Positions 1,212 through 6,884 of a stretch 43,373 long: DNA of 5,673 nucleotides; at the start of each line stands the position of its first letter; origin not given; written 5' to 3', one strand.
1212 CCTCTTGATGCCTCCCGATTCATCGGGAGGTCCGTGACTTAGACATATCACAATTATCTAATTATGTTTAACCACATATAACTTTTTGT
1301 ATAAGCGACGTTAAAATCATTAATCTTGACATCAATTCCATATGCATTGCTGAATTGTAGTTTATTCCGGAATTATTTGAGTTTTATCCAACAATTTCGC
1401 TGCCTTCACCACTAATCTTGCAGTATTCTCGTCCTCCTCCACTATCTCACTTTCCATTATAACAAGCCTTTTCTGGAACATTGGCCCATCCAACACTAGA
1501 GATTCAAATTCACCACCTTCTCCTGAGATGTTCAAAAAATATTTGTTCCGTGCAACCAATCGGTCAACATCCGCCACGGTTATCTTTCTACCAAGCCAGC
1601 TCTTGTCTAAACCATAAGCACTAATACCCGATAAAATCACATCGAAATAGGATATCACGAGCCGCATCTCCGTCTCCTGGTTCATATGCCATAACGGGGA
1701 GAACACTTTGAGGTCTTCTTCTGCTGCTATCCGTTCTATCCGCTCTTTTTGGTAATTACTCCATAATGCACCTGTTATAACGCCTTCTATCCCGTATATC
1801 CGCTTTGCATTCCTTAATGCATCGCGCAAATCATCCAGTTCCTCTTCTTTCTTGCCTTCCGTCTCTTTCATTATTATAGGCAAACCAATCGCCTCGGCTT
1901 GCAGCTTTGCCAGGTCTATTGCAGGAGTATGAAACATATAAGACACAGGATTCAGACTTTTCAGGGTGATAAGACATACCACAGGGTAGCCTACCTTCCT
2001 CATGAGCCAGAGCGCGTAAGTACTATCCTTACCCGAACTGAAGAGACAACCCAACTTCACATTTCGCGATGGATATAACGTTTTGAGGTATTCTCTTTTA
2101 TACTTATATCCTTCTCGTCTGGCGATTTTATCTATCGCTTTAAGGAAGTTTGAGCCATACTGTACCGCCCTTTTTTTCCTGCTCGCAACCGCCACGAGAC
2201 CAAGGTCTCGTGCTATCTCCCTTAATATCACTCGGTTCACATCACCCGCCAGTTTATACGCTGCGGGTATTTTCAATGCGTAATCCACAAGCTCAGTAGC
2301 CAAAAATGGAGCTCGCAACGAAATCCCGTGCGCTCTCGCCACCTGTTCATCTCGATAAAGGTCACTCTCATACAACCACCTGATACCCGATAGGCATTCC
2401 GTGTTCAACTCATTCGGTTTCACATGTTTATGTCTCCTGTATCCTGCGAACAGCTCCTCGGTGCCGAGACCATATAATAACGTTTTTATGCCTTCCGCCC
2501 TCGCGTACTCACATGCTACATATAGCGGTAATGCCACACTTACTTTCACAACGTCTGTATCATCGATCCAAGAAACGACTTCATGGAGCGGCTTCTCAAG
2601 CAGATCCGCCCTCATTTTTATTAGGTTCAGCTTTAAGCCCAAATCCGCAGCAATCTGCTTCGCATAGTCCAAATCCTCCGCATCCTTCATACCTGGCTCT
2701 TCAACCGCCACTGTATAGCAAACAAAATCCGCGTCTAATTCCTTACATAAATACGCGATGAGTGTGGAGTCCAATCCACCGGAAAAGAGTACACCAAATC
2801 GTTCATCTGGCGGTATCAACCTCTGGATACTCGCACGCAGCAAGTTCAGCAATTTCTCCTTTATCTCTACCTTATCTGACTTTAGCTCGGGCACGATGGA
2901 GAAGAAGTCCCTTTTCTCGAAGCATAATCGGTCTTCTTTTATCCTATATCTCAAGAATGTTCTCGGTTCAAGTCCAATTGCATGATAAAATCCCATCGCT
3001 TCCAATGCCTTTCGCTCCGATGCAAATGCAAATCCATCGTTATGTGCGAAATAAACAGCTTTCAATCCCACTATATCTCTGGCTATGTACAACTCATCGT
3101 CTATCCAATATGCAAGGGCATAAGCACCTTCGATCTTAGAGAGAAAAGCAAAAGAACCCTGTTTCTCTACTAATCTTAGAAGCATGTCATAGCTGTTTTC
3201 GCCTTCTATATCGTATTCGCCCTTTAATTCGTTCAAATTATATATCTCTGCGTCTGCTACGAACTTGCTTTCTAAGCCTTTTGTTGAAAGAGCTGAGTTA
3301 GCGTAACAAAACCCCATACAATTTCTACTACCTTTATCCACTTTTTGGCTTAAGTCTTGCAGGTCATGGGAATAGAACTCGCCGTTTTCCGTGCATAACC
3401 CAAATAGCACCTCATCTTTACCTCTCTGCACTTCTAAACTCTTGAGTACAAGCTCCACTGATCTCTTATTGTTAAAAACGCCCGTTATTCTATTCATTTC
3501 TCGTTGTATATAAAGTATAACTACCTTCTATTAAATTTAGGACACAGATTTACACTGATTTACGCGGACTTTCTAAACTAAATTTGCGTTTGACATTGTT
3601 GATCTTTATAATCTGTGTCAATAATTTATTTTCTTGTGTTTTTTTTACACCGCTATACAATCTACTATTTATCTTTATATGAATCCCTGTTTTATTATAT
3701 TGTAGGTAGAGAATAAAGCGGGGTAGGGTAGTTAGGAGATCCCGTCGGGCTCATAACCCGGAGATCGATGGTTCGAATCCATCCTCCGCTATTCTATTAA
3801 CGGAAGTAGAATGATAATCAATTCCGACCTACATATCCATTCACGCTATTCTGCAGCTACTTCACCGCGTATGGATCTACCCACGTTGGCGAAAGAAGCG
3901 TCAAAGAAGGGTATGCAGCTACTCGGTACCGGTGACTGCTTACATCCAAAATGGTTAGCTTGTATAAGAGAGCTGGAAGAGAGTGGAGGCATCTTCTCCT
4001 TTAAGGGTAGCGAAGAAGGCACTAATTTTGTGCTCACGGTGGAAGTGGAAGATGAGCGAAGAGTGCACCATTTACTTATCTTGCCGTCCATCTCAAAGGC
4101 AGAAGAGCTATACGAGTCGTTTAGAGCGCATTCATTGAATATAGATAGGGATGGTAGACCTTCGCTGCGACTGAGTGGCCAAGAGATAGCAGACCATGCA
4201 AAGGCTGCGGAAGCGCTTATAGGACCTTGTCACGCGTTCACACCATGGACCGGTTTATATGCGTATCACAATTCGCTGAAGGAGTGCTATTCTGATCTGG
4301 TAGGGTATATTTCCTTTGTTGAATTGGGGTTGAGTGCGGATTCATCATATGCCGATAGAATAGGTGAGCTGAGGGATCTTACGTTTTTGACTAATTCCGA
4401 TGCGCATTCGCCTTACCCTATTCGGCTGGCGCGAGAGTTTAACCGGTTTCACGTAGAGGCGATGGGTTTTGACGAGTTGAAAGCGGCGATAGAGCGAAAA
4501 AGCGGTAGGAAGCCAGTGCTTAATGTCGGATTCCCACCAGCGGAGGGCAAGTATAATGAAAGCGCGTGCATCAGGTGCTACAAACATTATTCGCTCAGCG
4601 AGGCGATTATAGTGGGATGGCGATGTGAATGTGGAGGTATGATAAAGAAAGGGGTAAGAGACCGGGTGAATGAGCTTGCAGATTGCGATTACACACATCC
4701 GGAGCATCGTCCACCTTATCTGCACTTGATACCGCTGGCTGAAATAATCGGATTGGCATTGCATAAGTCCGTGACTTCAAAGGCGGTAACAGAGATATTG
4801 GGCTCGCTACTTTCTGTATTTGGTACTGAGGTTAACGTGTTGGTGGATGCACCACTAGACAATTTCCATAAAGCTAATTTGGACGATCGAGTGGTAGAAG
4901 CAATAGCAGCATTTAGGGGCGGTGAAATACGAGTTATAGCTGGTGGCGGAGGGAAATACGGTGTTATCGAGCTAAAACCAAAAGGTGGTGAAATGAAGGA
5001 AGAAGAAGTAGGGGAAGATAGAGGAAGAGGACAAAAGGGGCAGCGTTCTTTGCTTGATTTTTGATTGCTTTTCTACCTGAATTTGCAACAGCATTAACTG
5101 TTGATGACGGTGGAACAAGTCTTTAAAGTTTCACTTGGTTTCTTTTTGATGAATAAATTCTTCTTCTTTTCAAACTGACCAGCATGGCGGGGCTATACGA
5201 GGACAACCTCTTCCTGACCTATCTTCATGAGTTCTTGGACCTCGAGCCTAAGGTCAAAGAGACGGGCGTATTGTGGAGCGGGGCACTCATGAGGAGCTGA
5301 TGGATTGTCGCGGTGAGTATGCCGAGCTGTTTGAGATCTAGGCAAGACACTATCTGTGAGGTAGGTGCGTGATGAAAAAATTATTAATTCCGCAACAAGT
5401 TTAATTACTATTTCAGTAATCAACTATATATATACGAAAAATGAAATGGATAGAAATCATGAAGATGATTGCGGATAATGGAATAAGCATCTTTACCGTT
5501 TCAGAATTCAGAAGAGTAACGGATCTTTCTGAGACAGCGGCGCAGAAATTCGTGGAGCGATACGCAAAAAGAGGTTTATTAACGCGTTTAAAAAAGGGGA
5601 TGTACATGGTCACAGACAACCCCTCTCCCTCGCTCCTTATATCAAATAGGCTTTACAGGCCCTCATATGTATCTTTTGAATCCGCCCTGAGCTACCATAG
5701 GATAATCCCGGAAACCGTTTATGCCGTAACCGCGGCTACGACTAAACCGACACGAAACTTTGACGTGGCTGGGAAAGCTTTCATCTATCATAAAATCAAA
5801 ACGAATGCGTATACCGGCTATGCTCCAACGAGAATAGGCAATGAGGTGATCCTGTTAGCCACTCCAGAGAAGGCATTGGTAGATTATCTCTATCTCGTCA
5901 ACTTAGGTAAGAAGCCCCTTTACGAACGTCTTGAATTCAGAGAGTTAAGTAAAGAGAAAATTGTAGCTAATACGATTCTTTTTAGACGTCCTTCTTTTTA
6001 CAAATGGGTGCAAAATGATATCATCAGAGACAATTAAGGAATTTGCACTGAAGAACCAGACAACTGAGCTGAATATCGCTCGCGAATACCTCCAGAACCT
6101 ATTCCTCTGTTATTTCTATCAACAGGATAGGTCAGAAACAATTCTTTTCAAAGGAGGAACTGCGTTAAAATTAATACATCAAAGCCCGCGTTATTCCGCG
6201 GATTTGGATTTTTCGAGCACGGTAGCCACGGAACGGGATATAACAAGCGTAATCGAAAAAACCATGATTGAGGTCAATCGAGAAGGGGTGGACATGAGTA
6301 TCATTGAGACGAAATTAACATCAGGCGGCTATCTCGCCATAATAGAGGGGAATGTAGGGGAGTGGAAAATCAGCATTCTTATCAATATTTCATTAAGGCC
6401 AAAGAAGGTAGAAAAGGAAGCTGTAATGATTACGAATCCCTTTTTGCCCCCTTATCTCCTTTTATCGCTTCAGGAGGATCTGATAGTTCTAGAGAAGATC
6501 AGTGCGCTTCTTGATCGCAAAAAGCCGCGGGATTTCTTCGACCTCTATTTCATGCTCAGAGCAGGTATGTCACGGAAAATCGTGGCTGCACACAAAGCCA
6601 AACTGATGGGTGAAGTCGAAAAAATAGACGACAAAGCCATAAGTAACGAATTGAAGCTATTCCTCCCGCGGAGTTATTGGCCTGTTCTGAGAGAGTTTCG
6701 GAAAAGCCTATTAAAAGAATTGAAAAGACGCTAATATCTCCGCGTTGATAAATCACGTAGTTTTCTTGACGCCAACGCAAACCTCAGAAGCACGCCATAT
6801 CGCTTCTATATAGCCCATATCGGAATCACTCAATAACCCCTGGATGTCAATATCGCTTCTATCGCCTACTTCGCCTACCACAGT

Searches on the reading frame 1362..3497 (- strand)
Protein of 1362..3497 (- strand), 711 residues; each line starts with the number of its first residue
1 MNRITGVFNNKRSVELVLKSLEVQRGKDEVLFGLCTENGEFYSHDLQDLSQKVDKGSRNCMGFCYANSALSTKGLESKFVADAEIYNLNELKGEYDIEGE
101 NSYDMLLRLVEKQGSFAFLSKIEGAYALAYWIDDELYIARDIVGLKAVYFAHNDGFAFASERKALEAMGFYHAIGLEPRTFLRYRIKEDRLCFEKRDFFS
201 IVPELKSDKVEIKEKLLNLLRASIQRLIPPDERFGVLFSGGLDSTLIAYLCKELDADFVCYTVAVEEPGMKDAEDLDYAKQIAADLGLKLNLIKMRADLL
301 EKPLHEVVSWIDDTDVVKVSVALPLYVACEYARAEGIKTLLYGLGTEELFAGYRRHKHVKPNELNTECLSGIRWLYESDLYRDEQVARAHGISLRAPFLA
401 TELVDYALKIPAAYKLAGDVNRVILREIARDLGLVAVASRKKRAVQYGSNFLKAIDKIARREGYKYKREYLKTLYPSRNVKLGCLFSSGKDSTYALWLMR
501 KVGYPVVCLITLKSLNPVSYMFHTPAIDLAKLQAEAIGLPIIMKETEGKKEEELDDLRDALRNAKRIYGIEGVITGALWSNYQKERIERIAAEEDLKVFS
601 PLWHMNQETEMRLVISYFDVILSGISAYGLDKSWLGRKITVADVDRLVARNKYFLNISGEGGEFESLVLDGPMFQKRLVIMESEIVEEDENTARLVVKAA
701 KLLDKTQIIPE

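Call 34: search_protein_families(library=pfam, proteins=[window:1362-3497:-], max_evalue=0.01)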
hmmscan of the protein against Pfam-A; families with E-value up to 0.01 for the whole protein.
window:1362-3497:- (711 aa): 8 families
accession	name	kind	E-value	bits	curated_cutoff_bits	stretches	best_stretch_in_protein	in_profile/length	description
PF01902.24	Diphthami_syn_2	-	3.2e-61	207.1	23.2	1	483-696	4-214/219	Diphthamide synthase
PF00733.27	Asn_synthase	-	4.8e-44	151.9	21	2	216-359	2-141/354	Asparagine synthase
PF13537.11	GATase_7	-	2.8e-14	53.6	25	1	78-166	25-122/123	Glutamine amidotransferase domain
PF24167.1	DUF7411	-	4.7e-08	33.3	28.7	1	235-307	4-70/194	Family of unknown function (DUF7411)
PF06508.19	QueC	-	1.4e-06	28.4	22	1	236-307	4-74/210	Queuosine biosynthesis protein QueC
PF13522.11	GATase_6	-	2.1e-05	25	27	1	82-161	44-130/130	Glutamine amidotransferase domain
PF03054.22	tRNA_Me_trans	-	0.00018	21.7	20.6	0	235-302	4-79/202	tRNA methyl transferase HUP domain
PF02540.23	NAD_synthase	-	0.00029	20.5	21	1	238-344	25-127/242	NAD synthase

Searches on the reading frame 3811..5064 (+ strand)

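Call 34: search_protein_families(library=pfam, proteins=[window:3811-5064:+], max_evalue=0.01)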
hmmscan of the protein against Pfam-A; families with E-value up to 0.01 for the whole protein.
window:3811-5064:+ (417 aa): 0 families

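Call 55: search_protein_families(library=pfam, proteins=[window:3811-5064:+], max_evalue=5)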
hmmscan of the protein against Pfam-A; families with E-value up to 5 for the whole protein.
window:3811-5064:+ (417 aa): 1 family
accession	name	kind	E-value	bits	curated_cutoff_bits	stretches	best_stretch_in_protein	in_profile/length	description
PF02811.25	PHP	-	0.24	12.1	26.4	1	6-42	1-36/164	PHP domain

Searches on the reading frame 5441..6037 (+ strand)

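Call 34: search_protein_families(library=pfam, proteins=[window:5441-6037:+], max_evalue=0.01)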
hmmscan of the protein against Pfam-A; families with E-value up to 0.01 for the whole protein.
window:5441-6037:+ (198 aa): 1 family
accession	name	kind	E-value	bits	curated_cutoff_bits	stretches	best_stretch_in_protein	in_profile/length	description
PF13338.12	AbiEi_4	-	3.9e-07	30.5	25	1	7-58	3-49/49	Transcriptional regulator, AbiEi antitoxin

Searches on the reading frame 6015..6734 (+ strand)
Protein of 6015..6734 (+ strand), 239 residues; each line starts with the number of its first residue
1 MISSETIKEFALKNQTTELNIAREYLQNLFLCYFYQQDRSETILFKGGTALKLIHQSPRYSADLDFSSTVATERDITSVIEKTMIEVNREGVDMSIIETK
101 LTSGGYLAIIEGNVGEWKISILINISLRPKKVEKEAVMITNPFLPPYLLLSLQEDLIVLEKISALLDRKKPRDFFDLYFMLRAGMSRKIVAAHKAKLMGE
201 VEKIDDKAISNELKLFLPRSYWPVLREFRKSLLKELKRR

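Call 34: search_protein_families(library=pfam, proteins=[window:6015-6734:+], max_evalue=0.01)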
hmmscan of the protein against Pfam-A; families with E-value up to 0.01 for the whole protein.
window:6015-6734:+ (239 aa): 1 family
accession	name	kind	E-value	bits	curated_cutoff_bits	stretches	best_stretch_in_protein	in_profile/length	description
PF08843.17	AbiEii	-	3.7e-21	76.6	22.5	1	31-196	3-184/238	Nucleotidyl transferase AbiEii toxin, Type IV TA system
